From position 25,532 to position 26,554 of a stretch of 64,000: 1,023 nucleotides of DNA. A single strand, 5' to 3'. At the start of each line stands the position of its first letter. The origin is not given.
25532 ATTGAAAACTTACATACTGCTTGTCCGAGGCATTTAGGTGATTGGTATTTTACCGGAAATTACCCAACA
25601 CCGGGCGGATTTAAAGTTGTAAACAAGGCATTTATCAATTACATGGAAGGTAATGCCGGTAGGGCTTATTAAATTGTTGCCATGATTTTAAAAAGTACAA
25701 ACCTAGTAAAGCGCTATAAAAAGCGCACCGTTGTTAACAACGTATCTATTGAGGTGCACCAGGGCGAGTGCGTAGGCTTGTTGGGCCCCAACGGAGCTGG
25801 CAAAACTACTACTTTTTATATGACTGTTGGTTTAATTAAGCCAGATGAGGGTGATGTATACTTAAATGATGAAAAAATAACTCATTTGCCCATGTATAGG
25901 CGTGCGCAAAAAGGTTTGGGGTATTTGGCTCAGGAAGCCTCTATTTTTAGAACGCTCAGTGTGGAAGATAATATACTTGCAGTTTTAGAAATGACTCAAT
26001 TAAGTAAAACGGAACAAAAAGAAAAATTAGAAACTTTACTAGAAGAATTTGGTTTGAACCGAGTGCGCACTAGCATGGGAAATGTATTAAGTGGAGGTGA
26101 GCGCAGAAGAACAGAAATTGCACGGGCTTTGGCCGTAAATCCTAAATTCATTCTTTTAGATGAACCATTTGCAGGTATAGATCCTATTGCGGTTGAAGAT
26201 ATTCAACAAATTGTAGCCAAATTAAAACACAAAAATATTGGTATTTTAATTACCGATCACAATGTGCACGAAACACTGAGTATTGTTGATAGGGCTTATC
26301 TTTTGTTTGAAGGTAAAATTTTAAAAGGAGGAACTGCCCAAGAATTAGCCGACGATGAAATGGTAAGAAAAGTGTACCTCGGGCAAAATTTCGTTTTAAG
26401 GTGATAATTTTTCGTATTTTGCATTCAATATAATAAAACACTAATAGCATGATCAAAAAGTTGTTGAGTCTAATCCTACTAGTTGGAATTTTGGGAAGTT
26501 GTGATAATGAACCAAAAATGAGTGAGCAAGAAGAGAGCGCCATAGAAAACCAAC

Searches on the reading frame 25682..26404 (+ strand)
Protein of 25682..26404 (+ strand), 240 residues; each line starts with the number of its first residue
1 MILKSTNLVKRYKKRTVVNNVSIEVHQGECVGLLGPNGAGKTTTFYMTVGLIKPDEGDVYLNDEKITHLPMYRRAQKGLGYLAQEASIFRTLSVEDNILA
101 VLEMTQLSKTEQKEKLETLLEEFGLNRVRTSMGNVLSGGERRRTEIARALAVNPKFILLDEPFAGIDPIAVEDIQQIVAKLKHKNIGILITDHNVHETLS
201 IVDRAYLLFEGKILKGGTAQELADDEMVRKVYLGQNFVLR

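Call 103: search_protein_families(library=pfam, proteins=[window:25682-26404:+], max_evalue=0.00001)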
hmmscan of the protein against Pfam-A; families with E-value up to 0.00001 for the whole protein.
window:25682-26404:+ (240 aa): 1 family
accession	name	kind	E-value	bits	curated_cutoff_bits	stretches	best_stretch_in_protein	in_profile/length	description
PF00005.33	ABC_tran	-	2.4e-35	122.6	25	1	18-164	1-137/137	ABC transporter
